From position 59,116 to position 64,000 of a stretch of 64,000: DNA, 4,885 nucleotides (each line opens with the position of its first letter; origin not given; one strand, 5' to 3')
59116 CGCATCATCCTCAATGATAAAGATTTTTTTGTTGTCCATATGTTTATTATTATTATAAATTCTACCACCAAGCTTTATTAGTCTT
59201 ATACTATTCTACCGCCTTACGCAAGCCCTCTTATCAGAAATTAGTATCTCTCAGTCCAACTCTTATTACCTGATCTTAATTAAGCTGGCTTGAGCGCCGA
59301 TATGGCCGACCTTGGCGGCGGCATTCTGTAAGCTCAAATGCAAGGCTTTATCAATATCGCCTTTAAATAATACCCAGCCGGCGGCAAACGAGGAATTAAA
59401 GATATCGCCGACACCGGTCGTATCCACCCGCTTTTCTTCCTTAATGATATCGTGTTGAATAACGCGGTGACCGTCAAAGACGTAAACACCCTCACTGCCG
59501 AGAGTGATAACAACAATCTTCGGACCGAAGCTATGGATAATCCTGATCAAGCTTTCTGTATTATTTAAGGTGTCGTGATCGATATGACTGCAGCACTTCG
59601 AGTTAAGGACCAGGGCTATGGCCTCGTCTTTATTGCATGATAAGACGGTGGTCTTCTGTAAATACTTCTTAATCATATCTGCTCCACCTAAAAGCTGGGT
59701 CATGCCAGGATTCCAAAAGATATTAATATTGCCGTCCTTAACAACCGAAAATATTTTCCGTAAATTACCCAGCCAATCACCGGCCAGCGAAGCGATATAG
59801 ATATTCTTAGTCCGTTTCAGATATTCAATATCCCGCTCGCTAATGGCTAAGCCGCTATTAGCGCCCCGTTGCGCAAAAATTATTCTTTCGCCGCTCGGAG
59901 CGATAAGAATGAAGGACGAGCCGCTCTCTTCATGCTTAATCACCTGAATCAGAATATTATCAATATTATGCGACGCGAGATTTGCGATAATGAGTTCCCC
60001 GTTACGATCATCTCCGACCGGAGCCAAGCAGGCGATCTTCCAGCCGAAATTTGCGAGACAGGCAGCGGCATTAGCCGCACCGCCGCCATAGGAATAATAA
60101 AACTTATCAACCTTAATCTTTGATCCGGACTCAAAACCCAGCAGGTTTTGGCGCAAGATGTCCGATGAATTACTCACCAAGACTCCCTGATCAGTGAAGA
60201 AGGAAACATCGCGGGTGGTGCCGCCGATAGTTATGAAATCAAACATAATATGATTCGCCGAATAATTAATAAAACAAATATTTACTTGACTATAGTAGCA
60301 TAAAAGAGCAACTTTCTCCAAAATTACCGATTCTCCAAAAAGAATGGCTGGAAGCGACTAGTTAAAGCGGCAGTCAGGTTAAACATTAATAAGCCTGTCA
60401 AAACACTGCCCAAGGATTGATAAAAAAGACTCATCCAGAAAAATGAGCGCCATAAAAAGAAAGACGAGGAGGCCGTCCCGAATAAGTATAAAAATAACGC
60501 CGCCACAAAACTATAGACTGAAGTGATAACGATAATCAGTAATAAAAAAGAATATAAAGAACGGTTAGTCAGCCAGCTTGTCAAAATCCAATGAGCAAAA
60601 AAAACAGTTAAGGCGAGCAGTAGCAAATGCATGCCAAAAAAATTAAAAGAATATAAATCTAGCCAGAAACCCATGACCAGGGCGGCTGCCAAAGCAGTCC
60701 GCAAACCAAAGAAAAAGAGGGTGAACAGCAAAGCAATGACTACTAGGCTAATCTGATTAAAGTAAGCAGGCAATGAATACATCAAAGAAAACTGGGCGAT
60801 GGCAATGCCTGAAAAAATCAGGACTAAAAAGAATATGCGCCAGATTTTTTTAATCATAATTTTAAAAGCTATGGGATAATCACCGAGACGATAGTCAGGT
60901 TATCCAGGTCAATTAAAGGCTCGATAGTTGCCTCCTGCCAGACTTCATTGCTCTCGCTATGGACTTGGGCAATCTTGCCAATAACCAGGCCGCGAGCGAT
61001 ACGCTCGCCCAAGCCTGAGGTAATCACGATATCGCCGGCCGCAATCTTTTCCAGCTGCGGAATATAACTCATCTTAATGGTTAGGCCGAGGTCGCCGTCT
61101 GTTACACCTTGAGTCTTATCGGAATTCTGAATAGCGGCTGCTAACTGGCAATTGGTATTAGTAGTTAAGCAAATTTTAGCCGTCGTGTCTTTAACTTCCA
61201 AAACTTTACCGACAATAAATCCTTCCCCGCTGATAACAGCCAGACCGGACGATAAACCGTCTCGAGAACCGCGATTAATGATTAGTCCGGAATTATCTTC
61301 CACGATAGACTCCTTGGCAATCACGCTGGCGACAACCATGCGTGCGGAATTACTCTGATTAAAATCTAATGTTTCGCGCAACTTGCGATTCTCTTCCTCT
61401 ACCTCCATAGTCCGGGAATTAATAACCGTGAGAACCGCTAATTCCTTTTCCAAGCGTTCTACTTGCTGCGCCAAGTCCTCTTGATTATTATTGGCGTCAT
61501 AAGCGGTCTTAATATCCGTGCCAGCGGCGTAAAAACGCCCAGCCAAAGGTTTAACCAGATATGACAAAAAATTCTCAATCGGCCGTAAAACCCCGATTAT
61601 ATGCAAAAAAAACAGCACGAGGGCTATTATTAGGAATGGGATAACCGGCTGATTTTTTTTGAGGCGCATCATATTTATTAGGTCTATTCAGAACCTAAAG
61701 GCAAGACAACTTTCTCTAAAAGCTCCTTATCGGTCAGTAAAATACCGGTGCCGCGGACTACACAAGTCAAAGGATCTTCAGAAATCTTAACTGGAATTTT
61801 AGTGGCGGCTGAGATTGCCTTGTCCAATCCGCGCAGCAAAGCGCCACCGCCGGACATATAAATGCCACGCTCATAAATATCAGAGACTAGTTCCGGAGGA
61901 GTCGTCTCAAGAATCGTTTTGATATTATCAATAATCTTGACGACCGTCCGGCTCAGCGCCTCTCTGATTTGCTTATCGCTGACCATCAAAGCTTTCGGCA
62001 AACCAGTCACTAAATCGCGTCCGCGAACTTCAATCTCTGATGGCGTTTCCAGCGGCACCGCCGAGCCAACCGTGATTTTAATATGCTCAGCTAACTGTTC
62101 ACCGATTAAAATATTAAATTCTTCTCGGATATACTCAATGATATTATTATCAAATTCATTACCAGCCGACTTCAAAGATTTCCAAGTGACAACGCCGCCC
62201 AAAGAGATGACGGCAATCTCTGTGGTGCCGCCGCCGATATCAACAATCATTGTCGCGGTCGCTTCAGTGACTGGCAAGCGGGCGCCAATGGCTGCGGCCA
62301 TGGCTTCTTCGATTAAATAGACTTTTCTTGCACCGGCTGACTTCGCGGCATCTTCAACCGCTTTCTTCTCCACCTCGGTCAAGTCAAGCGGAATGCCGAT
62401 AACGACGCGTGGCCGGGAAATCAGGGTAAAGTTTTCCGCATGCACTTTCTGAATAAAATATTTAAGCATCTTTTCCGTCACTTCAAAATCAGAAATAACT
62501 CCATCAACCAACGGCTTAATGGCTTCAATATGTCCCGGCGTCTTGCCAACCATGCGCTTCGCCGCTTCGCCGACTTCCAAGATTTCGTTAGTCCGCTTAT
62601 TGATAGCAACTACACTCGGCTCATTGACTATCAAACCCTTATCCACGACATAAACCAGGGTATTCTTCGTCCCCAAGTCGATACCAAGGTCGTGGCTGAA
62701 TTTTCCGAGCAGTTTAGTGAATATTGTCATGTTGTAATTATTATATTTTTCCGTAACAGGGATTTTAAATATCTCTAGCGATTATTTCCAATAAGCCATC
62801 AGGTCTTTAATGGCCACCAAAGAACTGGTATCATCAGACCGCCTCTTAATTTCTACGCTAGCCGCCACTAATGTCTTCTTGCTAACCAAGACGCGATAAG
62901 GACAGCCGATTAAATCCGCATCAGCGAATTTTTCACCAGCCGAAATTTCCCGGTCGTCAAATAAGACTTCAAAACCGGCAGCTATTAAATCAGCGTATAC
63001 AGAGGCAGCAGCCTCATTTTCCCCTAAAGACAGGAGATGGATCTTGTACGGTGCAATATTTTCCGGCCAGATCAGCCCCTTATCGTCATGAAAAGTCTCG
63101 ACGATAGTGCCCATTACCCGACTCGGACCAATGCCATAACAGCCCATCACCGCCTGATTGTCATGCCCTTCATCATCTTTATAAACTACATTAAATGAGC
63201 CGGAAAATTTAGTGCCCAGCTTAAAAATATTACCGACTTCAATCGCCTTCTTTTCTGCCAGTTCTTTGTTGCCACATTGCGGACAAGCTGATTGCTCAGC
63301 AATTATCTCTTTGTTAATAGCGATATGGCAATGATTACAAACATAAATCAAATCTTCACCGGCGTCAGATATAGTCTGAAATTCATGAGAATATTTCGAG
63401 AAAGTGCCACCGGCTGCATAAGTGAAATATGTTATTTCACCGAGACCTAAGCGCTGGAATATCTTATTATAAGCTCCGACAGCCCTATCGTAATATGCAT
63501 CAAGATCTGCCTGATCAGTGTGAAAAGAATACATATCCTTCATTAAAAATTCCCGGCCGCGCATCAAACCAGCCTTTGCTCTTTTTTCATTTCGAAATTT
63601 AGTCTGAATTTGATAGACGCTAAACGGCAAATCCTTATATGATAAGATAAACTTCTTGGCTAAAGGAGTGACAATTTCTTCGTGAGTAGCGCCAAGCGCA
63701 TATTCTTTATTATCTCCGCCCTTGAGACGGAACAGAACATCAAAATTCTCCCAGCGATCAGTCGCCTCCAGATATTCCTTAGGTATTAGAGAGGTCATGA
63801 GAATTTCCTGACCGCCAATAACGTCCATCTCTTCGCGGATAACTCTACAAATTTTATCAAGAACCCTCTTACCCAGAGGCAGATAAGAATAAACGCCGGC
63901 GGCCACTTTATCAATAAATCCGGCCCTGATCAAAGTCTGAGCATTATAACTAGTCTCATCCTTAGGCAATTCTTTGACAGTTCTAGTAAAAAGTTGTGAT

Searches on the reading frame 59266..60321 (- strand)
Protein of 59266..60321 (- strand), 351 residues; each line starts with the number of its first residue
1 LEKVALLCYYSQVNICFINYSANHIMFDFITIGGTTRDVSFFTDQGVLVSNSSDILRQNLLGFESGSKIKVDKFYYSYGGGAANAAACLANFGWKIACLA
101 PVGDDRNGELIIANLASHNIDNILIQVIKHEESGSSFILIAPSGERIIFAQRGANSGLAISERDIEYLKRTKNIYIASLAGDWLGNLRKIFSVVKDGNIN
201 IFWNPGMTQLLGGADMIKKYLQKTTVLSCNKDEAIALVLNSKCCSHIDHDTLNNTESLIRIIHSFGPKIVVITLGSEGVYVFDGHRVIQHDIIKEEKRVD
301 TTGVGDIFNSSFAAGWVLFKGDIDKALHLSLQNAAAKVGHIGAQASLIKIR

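Call 39: search_protein_families(library=pfam, proteins=[window:59266-60321:-], max_evalue=0.001)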
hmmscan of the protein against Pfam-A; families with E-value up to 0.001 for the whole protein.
window:59266-60321:- (351 aa): 1 family
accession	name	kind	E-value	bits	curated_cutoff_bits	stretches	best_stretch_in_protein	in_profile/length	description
PF00294.29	PfkB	-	1.8e-44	152.7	25.8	1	65-347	22-299/302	pfkB family carbohydrate kinase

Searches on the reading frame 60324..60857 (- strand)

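Call 39: search_protein_families(library=pfam, proteins=[window:60324-60857:-], max_evalue=0.001)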
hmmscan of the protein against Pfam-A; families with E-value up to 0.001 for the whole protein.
window:60324-60857:- (177 aa): 1 family
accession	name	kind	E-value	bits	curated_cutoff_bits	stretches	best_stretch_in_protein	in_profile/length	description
PF04093.17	MreD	-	0.00029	21.4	24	1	6-146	10-139/158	rod shape-determining protein MreD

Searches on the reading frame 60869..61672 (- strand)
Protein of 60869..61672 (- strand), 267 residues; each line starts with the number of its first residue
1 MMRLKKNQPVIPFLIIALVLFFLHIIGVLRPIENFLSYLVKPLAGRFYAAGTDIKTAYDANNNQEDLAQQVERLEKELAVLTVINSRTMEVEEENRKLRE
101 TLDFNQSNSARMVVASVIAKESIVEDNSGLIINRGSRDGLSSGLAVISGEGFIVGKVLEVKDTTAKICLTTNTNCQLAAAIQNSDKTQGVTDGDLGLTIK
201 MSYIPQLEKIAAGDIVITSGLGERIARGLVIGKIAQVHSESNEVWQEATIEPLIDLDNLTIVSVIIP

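Call 39: search_protein_families(library=pfam, proteins=[window:60869-61672:-], max_evalue=0.001)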
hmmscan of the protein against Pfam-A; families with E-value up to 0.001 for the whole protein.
window:60869-61672:- (267 aa): 1 family
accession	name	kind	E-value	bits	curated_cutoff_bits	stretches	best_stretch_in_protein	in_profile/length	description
PF04085.20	MreC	-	4.4e-33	114.6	28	1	125-265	8-146/147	Rod shape-determining protein MreC, barrel core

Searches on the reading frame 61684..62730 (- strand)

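Call 39: search_protein_families(library=pfam, proteins=[window:61684-62730:-], max_evalue=0.001)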
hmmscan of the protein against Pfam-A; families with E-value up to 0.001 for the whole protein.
window:61684-62730:- (348 aa): 7 families
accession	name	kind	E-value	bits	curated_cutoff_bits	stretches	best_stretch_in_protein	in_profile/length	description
PF06723.19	MreB_Mbl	-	2e-140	467.7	27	1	13-337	2-324/327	MreB/Mbl protein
PF00012.26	HSP70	-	2.1e-15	56.4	20.6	1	98-210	125-243/599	Hsp70 protein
PF14450.12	FtsA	-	8e-12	46.1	31.8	1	162-319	2-112/127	Cell division protein FtsA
PF00022.25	Actin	-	1.8e-07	30.5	27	1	35-204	28-190/410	Actin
PF11104.14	PilM_2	-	3.7e-05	23.3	27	0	290-318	278-306/340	Type IV pilus assembly protein PilM;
PF06277.17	EutA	-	0.00036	20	27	0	155-224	140-210/475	Ethanolamine utilisation protein EutA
PF08841.16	DDR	-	0.00072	19.1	24.6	0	141-219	116-189/328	Diol dehydratase reactivase ATPase-like domain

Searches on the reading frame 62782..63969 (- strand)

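Call 39: search_protein_families(library=pfam, proteins=[window:62782-63969:-], max_evalue=0.001)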
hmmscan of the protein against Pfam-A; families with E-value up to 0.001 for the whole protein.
window:62782-63969:- (395 aa): 2 families
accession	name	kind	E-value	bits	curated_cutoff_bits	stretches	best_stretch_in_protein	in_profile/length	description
PF00587.30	tRNA-synt_2b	-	1.1e-29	104.2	29.3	1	86-292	7-178/179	tRNA synthetase class II core domain (G, H, P, S and T)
PF03129.25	HGTP_anticodon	-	9.5e-15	55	21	1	318-393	15-90/94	Anticodon binding domain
